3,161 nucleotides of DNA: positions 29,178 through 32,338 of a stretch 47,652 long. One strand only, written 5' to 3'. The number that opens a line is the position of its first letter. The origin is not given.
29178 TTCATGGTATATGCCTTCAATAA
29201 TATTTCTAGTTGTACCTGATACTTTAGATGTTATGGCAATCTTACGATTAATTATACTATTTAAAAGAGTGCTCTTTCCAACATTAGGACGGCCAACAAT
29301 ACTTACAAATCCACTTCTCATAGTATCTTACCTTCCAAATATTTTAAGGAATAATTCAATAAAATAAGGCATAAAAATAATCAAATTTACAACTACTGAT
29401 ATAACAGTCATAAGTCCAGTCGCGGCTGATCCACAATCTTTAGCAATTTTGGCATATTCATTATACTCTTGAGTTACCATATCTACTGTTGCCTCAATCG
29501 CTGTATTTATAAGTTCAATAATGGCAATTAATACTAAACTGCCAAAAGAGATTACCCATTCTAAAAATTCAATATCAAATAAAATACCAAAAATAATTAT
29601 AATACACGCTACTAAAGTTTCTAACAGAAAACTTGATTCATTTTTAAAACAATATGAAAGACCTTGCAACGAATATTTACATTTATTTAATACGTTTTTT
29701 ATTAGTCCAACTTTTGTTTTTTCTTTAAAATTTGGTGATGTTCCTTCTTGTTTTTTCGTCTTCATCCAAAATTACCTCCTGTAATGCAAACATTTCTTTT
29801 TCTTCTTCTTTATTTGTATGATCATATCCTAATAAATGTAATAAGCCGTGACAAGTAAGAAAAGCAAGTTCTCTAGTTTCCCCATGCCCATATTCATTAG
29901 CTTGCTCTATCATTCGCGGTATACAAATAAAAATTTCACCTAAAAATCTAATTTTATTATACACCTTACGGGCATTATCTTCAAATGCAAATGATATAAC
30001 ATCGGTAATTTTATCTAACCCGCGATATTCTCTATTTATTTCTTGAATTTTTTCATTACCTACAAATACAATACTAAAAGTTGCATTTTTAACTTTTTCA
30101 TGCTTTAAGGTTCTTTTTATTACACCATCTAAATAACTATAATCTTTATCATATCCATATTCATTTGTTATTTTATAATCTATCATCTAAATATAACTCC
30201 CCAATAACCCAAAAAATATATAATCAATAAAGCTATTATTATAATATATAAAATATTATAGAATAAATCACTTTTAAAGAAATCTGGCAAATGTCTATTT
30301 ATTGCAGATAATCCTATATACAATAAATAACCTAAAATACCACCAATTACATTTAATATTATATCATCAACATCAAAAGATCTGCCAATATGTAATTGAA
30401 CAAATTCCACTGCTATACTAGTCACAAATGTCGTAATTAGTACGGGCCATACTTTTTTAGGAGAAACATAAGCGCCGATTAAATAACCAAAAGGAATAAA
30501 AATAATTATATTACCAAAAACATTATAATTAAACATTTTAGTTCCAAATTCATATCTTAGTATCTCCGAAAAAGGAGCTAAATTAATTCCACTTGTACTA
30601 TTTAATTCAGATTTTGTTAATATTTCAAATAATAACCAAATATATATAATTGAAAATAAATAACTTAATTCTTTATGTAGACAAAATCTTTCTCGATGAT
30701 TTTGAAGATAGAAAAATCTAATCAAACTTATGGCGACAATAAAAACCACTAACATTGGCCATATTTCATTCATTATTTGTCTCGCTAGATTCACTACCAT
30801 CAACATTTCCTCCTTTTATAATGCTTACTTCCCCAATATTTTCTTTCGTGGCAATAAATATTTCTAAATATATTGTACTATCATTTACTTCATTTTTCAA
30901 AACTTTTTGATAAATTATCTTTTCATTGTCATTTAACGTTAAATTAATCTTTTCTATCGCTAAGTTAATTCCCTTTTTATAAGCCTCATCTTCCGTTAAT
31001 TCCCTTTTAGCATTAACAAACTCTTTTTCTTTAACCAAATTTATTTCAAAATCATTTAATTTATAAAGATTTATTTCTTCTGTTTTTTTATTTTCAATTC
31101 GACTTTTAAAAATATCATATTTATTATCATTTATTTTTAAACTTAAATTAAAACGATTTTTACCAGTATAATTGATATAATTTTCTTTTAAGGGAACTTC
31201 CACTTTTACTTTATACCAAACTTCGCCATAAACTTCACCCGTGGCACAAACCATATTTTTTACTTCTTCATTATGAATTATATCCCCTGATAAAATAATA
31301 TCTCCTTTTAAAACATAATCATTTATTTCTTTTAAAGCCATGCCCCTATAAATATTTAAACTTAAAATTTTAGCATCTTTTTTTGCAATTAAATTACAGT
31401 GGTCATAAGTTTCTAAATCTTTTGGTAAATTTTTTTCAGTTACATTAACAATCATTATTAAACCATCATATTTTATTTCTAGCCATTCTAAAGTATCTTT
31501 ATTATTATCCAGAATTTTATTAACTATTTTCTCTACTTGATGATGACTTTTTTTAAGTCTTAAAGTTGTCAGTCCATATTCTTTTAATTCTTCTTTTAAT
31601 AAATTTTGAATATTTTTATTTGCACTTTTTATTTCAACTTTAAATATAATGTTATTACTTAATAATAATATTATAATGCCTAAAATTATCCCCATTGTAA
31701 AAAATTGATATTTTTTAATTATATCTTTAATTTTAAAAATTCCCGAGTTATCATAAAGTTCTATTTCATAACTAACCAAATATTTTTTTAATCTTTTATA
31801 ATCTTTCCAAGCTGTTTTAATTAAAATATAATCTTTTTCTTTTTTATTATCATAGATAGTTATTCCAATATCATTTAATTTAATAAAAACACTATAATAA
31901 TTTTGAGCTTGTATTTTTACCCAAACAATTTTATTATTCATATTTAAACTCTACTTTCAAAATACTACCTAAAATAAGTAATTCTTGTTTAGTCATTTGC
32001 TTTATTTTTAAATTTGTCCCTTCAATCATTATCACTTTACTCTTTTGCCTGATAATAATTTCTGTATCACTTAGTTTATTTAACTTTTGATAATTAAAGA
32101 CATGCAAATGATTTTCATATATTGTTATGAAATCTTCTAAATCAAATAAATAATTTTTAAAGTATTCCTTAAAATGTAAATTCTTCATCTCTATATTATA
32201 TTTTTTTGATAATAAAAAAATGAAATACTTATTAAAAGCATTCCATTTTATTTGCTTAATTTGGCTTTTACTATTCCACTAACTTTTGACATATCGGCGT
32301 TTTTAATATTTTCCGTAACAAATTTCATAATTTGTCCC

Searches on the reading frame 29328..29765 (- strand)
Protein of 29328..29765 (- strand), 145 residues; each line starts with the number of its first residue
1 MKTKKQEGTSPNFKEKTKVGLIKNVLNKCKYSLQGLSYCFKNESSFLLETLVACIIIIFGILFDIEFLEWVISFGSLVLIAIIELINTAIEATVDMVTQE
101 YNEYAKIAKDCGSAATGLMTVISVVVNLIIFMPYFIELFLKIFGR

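Call 25: search_protein_families(library=pfam, proteins=[window:29328-29765:-], max_evalue=0.00001)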
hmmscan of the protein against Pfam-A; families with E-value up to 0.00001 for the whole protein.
window:29328-29765:- (145 aa): 1 family
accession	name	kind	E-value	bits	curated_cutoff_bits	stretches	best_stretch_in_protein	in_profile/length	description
PF01219.24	DAGK_prokar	-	3.3e-31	107.6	22.3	1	30-131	1-102/102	Prokaryotic diacylglycerol kinase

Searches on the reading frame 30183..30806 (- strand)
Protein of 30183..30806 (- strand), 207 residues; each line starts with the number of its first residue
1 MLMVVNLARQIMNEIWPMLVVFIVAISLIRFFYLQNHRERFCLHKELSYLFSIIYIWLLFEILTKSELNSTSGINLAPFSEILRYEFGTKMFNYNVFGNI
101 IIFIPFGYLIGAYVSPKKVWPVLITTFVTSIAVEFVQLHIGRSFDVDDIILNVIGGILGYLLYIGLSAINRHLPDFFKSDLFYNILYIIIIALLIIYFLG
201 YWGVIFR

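Call 25: search_protein_families(library=pfam, proteins=[window:30183-30806:-], max_evalue=0.00001)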
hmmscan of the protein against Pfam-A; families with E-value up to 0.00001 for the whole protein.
window:30183-30806:- (207 aa): 1 family
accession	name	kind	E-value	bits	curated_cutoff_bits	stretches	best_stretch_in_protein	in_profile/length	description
PF04892.17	VanZ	-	7.8e-25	88.4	30.1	1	48-164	3-123/126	VanZ like family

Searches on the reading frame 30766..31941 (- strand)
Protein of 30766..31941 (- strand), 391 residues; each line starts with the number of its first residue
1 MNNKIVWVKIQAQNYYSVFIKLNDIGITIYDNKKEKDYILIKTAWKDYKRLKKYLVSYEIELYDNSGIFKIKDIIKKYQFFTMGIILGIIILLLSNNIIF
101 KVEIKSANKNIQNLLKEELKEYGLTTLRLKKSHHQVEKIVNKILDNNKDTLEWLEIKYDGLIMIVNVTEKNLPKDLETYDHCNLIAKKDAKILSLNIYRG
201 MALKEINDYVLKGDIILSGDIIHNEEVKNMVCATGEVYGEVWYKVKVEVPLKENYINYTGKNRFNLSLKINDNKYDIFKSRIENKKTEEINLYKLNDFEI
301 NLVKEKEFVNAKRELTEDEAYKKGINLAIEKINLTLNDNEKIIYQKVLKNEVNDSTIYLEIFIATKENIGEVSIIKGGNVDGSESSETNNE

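Call 25: search_protein_families(library=pfam, proteins=[window:30766-31941:-], max_evalue=0.00001)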
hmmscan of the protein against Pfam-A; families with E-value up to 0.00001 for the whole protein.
window:30766-31941:- (391 aa): 1 family
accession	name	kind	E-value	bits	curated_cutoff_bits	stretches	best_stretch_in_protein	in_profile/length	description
PF06898.16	YqfD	-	6.4e-56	190.3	25.2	1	6-369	7-379/379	Putative stage IV sporulation protein YqfD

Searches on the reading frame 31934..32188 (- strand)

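Call 25: search_protein_families(library=pfam, proteins=[window:31934-32188:-], max_evalue=0.00001)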
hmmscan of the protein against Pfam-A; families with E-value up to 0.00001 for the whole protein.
window:31934-32188:- (84 aa): 1 family
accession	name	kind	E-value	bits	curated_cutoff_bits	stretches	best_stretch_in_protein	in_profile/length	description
PF07873.16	YabP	-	7.1e-11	42.2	27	1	24-81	6-64/64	YabP family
